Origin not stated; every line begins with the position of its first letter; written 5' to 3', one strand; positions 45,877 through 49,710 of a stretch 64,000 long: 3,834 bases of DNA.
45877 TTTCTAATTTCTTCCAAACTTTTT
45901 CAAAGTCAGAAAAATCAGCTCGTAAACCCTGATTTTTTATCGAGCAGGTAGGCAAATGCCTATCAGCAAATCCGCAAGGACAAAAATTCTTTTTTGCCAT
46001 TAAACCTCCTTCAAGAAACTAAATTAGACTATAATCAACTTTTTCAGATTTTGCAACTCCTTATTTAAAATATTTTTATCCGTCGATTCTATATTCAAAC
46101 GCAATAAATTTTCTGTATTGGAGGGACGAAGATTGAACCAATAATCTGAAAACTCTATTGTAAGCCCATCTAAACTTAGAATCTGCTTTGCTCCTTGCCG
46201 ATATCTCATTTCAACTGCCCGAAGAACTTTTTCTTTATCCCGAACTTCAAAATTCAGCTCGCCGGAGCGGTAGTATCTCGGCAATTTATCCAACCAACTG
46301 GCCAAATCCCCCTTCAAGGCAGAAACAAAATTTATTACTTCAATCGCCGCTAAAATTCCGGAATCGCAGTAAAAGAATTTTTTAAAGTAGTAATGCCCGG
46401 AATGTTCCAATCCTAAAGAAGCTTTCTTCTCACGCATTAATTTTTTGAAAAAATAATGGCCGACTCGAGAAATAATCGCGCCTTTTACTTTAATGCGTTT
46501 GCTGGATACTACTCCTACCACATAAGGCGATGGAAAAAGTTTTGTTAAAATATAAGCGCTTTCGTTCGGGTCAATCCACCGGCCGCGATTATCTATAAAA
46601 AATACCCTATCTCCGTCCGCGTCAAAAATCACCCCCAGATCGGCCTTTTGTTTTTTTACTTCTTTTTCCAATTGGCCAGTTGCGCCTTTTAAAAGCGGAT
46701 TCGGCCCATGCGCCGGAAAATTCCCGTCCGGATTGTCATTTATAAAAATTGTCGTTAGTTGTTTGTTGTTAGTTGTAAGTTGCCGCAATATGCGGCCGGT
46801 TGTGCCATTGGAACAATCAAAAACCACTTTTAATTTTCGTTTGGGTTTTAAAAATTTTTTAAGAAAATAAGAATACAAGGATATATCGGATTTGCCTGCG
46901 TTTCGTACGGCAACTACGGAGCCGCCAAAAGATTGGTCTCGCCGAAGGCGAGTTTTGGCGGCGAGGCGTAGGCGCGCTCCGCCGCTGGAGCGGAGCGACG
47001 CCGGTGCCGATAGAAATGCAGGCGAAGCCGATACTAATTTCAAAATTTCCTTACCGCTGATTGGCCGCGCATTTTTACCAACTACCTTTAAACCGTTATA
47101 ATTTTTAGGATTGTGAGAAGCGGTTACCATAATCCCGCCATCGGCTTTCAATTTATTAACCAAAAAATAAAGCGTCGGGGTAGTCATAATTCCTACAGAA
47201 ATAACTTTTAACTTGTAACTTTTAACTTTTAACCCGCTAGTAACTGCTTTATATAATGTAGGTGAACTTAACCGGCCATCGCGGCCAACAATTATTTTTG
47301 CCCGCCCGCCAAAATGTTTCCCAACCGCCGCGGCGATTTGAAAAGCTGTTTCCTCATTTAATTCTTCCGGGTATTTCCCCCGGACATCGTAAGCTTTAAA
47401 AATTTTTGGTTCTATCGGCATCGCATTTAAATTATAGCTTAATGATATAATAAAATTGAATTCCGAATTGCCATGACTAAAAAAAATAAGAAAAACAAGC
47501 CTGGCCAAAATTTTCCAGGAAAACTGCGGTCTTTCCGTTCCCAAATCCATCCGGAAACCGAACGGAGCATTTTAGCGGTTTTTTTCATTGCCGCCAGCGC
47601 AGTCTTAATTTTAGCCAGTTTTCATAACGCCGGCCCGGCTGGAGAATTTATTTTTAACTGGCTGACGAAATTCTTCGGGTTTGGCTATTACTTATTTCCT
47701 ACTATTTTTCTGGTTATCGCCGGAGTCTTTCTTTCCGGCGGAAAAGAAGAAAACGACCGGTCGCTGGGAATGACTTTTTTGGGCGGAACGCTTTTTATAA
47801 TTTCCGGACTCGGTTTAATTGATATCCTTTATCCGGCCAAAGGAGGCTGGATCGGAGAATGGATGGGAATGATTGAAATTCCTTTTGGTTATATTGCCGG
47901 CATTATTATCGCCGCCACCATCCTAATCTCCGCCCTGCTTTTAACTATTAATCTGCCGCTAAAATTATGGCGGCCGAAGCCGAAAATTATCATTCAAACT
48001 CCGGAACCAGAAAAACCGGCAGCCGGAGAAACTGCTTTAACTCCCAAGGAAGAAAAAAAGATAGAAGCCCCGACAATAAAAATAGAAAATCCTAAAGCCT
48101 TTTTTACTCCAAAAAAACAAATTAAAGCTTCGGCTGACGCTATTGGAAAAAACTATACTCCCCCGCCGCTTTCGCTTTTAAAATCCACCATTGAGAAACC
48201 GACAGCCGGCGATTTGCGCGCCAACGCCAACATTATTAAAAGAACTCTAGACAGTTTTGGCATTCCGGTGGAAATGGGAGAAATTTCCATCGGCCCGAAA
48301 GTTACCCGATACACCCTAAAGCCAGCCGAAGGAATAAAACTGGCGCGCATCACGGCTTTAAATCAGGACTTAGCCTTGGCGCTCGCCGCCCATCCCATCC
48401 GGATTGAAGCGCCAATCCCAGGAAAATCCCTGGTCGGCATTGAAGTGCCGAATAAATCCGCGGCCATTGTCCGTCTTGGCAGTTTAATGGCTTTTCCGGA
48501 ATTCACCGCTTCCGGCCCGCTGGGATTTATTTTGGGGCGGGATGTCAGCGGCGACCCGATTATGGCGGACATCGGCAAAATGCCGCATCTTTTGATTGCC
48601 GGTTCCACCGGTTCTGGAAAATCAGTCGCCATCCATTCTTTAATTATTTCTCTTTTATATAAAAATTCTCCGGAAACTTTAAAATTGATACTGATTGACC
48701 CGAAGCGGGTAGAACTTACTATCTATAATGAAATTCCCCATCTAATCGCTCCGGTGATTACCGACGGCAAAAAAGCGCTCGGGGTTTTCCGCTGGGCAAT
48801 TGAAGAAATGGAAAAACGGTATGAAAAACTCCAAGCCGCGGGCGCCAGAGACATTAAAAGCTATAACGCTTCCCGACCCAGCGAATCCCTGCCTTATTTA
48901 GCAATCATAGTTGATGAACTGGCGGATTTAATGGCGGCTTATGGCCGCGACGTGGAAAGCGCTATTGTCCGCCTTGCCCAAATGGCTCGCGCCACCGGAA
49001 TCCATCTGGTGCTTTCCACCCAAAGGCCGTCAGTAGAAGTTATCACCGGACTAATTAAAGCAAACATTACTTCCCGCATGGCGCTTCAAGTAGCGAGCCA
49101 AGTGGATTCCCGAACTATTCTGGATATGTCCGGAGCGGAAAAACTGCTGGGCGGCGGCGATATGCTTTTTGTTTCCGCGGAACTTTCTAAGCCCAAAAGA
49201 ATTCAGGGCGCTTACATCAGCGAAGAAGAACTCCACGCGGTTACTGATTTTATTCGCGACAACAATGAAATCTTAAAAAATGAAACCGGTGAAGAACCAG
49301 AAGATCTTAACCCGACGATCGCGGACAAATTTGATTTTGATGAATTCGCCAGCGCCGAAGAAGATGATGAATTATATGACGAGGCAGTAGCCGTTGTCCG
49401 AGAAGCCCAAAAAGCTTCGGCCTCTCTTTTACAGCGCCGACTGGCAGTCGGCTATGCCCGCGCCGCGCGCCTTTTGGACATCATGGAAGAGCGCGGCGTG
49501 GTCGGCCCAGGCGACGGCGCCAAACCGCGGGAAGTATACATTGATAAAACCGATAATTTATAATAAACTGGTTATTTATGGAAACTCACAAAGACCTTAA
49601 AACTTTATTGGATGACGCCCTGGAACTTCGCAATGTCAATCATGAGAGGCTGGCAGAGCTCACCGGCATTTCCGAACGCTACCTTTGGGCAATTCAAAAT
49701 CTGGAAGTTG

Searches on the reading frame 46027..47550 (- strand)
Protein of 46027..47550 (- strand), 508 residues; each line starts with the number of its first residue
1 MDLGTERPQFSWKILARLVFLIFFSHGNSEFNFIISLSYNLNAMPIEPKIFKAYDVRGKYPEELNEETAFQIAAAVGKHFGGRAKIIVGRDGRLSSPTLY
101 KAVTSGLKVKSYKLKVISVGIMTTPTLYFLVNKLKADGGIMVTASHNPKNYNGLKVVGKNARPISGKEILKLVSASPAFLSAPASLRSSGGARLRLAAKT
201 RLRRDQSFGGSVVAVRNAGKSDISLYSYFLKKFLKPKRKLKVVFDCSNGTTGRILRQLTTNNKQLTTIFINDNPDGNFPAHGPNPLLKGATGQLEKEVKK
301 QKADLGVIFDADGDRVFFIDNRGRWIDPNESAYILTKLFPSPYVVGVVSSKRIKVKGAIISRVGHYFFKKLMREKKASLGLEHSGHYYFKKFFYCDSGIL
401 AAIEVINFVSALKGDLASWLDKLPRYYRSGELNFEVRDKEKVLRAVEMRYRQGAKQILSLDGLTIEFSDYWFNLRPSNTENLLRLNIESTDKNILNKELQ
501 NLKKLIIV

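Call 55: search_protein_families(library=pfam, proteins=[window:46027-47550:-], max_evalue=0.001)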
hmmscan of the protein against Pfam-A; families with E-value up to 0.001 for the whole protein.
window:46027-47550:- (508 aa): 4 families
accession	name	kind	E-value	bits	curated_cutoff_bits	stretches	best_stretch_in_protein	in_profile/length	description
PF02878.22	PGM_PMM_I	-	1.3e-35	122.5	22.5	1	49-171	2-126/138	Phosphoglucomutase/phosphomannomutase, alpha/beta/alpha domain I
PF02879.22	PGM_PMM_II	-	1.8e-20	73.9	29.3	1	235-323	16-103/103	Phosphoglucomutase/phosphomannomutase, alpha/beta/alpha domain II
PF02880.22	PGM_PMM_III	-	4.7e-14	52.9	20.7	1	359-425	47-113/115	Phosphoglucomutase/phosphomannomutase, alpha/beta/alpha domain III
PF00408.26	PGM_PMM_IV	-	5e-10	39.7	23.1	1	431-498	1-61/68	Phosphoglucomutase/phosphomannomutase, C-terminal domain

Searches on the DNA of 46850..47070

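Call 72: search_rna_families(source=window, start=46850, end=47070, threshold=evalue, max_evalue=5)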
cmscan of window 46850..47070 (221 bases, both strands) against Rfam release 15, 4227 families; matches with E-value up to 5: 2.
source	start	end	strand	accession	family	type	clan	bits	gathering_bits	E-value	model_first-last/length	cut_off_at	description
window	46928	47036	+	RF03984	MIR2933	Gene; miRNA;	-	17.4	70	0.33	1-112/112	no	MIR2933 microRNA precursor family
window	46953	46990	+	RF04020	mir-4859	Gene; miRNA;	-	15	100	3.1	1-80/80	no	mir-4859 microRNA precursor family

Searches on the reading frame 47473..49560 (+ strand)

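Call 55: search_protein_families(library=pfam, proteins=[window:47473-49560:+], max_evalue=0.001)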
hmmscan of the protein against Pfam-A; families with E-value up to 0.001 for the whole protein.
window:47473-49560:+ (696 aa): 4 families
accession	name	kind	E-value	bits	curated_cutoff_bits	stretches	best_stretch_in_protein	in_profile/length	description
PF01580.24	FtsK_SpoIIIE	-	4.9e-58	196.6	24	1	346-521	14-221/221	FtsK/SpoIIIE family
PF17854.6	FtsK_alpha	-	2.7e-28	98.6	22.9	1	231-327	2-101/101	FtsK alpha domain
PF09397.16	FtsK_gamma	-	3.6e-27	94.3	30.6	1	629-690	1-62/63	Ftsk gamma domain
PF01935.23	DUF87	-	0.00014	22.5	23.2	1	363-411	14-61/220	Helicase HerA, central domain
